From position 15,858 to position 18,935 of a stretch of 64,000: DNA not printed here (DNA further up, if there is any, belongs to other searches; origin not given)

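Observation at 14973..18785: Cytoplasmic ApbE plus a 925-aa three-domain (OYE / FMN_bind / FAD_binding_2) reductase: candidate soluble NADH:fumarate or 2-enoate reductase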

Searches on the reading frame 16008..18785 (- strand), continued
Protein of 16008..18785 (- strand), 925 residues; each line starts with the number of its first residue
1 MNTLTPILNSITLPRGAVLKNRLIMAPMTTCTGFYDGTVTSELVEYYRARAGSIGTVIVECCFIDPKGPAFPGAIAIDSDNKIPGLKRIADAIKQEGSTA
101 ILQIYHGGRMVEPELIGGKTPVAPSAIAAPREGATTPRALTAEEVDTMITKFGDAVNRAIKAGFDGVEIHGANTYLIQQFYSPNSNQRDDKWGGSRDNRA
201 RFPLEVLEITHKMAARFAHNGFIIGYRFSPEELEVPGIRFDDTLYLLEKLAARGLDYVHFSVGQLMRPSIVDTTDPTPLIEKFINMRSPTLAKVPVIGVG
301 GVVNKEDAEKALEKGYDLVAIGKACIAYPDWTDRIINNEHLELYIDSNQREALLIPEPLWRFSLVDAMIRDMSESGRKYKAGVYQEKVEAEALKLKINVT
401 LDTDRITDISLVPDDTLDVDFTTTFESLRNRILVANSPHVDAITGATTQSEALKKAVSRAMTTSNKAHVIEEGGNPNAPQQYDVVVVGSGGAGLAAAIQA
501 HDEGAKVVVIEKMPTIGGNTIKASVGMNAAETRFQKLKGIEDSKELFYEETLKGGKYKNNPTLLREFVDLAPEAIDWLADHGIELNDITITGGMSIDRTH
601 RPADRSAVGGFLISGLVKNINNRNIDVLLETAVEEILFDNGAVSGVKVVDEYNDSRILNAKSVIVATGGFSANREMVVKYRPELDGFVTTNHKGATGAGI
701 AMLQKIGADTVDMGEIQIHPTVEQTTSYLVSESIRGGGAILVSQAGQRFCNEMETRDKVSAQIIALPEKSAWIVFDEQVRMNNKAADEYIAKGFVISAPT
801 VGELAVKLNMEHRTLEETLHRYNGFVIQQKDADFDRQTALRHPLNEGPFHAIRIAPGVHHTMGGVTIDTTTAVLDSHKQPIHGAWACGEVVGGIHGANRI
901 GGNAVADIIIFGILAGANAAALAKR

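Call 64: predict_structure(alignment_id=A1)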
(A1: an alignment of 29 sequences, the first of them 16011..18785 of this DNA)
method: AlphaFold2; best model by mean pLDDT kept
length: 925 residues; sequences in the alignment: 29
mean_pLDDT: 62.1   pTM: 0.43
mean pLDDT of the five models: 62.1, 62.0, 61.7, 61.6, 51.0
residues with pLDDT >= 90: 78; 70-90: 315; 50-70: 204; < 50: 328
segments of 3 or more residues with pLDDT < 50: 1-3, 29-35, 67-73, 108-135, 175-184, 231-236, 361-395, 399-406, 417-425, 430-474, 513-543, 546-568, 585-618, 668-697, 711-729, 856-864, 889-906
pLDDT, mean of each block of 10 residues (from residue 1): 61 85 69 50 80 81 56 64 87 91 67 35 38 50 78 91 92 49 56 76 88 91 82 46 81 88 61 67 85 84 78 86 69 81 56 57 41 31 35 45 47 52 47 36 26 38 42 54 79 74 84 36 29 44 47 37 48 54 43 24 23 38 64 80 84 78 69 42 41 41 70 39 40 61 87 59 66 84 64 77 91 91 89 77 86 55 51 79 72 28 48 80 84
secondary structure, 60 per line:
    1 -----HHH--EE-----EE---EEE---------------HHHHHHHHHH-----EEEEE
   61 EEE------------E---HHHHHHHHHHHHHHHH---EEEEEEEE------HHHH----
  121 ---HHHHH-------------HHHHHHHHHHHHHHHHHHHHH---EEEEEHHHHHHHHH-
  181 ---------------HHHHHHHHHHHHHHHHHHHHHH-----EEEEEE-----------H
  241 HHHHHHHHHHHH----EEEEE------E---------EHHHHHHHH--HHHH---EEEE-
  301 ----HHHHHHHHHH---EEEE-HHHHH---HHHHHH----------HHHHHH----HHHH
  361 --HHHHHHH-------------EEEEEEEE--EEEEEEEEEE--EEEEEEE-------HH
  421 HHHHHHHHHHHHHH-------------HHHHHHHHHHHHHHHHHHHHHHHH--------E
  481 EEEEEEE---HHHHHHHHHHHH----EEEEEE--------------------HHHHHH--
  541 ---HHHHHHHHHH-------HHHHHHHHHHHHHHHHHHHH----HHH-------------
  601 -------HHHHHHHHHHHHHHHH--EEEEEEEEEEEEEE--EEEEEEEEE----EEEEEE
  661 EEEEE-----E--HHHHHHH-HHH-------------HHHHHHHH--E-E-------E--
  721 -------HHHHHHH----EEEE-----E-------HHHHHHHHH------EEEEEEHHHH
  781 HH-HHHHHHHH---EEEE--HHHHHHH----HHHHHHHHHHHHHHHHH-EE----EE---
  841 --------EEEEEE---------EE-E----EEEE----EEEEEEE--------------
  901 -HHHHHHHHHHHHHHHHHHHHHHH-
elements in order (helices of 4 or more, strands of 3 or more residues): E23-25 H41-50 E56-63 H80-95 E99-106 H113-116 H124-128 H142-162 E166-170 H171-179 H196-217 E223-228 H240-252 E257-261 H279-286 H289-292 E296-299 H305-314 E318-321 H323-327 H331-336 H347-352 H357-360 H363-369 E383-390 E393-402 E405-411 H419-434 H448-471 E480-487 H491-502 E507-512 H533-538 H544-553 H561-580 H608-623 E626-639 E642-650 E655-665 H674-680 H698-705 H728-734 E739-742 H756-764 E771-776 H777-782 H784-791 E795-798 H801-807 H812-828 E849-854 E872-875 E880-886 H902-924

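Call 90: predict_structure(alignment_id=A2)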
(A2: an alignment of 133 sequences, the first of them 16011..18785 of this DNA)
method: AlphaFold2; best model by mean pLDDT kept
length: 925 residues; sequences in the alignment: 133
mean_pLDDT: 88.7   pTM: 0.64
mean pLDDT of the five models: 88.7, 88.0, 87.7, 87.4, 87.0
residues with pLDDT >= 90: 596; 70-90: 231; 50-70: 71; < 50: 27
segments of 3 or more residues with pLDDT < 50: 371-375, 444-446, 592-604
pLDDT, mean of each block of 10 residues (from residue 1): 76 96 93 84 93 95 95 93 96 98 97 88 94 90 98 99 98 93 97 98 99 97 97 93 98 98 91 94 97 96 93 97 92 93 76 80 60 57 81 76 85 70 69 67 54 78 71 66 96 97 97 77 71 81 88 91 96 92 68 46 52 84 85 95 95 88 97 97 95 92 98 96 90 89 98 92 97 96 83 91 97 98 97 92 96 97 97 98 98 92 90 98 96
secondary structure, 60 per line:
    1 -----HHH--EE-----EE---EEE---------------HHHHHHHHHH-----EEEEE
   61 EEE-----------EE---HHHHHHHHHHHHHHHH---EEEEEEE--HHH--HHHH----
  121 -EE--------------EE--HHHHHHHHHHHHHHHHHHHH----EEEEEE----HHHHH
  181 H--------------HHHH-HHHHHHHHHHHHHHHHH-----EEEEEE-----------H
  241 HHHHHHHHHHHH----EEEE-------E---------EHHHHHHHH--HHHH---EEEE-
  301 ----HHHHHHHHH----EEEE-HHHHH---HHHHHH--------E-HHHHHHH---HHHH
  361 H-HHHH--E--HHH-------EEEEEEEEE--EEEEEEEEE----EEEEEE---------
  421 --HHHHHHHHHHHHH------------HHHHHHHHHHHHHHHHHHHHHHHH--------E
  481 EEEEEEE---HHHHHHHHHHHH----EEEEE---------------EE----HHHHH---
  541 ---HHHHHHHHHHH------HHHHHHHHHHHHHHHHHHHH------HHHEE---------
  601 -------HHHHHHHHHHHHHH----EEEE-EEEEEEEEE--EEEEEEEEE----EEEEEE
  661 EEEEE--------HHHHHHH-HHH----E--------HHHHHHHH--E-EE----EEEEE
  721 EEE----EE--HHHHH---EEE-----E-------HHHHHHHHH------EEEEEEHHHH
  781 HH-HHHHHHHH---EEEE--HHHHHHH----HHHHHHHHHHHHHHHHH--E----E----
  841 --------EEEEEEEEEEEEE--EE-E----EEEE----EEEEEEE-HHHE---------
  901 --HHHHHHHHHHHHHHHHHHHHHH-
elements in order (helices of 4 or more, strands of 3 or more residues): E23-25 H41-50 E56-63 H80-95 E99-105 H113-116 H142-161 E166-171 H176-181 H196-199 H201-217 E223-228 H240-252 E257-260 H279-286 H289-292 E296-299 H305-313 E318-321 H323-327 H331-336 H347-353 H357-361 H363-366 E382-390 E393-401 E406-411 H423-435 H448-471 E480-487 H491-502 E507-511 H533-537 H544-554 H561-580 H608-621 E626-629 E631-639 E642-650 E655-665 H674-680 H698-705 E716-723 H732-736 E740-742 H756-764 E771-776 H777-782 H784-791 E795-798 H801-807 H812-828 E849-861 E872-875 E880-886 H903-924

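Call 93: fold_search(model_id=the predicted structure, library=pdb)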
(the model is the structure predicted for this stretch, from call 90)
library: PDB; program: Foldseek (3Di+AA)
matches with E <= 10: 1973; with E <= 0.001: 1560
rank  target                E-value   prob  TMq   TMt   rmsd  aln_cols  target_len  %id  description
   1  1jrx_A                1.0e-50  1.00  0.46  0.74   4.5       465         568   45  Crystal structure of Arg402Ala mutant flavocytochrome c3 from Shewanella frigidimarina (released 2001-11-02)
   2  1qjd                  1.1e-50  1.00  0.46  0.75   2.3       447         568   46  Flavocytochrome C3 from Shewanella frigidimarina (released 1999-11-21)
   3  1m64_A                1.3e-50  1.00  0.47  0.75   4.3       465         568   45  Crystal structure of Q363F mutant flavocytochrome c3 (released 2002-11-06)
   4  1ksu_A                1.6e-50  1.00  0.47  0.75   4.4       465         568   45  Crystal Structure of His505Tyr Mutant Flavocytochrome c3 from Shewanella frigidimarina (released 2002-08-14)
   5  1jrz_A                2.1e-50  1.00  0.47  0.75   3.9       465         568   45  Crystal structure of Arg402Tyr mutant flavocytochrome c3 from Shewanella frigidimarina (released 2001-11-02)
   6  1e39                  2.8e-50  1.00  0.47  0.75   4.3       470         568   44  Flavocytochrome C3 from Shewanella frigidimarina histidine 365 mutated to alanine (released 2000-09-18)
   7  2b7r                  3.7e-50  1.00  0.47  0.75   4.3       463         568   45  Structure of E378D mutant flavocytochrome c3 (released 2006-05-23)
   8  1q9i                  7.1e-50  1.00  0.47  0.75   4.3       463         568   45  The A251C:S430C double mutant of flavocytochrome c3 from Shewanella frigidimarina (released 2004-05-04)
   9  1kss                  7.9e-50  1.00  0.47  0.75   4.2       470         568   44  Crystal Structure of His505Ala Mutant Flavocytochrome c3 from Shewanella frigidimarina (released 2002-08-14)
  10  1jry_A                8.3e-50  1.00  0.46  0.74   4.4       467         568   45  Crystal structure of Arg402Lys mutant flavocytochrome c3 from Shewanella frigidimarina (released 2001-11-02)
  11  1p2h                  1.4e-49  1.00  0.46  0.75   4.3       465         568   45  H61M mutant of flavocytochrome c3 (released 2003-11-25)
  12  1p2e                  2.0e-49  1.00  0.46  0.75   4.1       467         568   45  H61A mutant of flavocytochrome c3 (released 2003-11-25)
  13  2b7s                  2.9e-49  1.00  0.47  0.75   4.3       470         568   44  R381K mutant of flavocytochrome c3 (released 2006-05-23)
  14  1d4c_A                3.0e-49  1.00  0.47  0.75   3.9       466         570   44  CRYSTAL STRUCTURE OF THE UNCOMPLEXED FORM OF THE FLAVOCYTOCHROME C FUMARATE REDUCTASE OF SHEWANELLA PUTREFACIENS STRAI (released 1999-12-01)
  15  1lj1_A                3.4e-49  1.00  0.46  0.75   2.2       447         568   46  Crystal structure of Q363F/R402A mutant flavocytochrome c3 (released 2002-11-06)
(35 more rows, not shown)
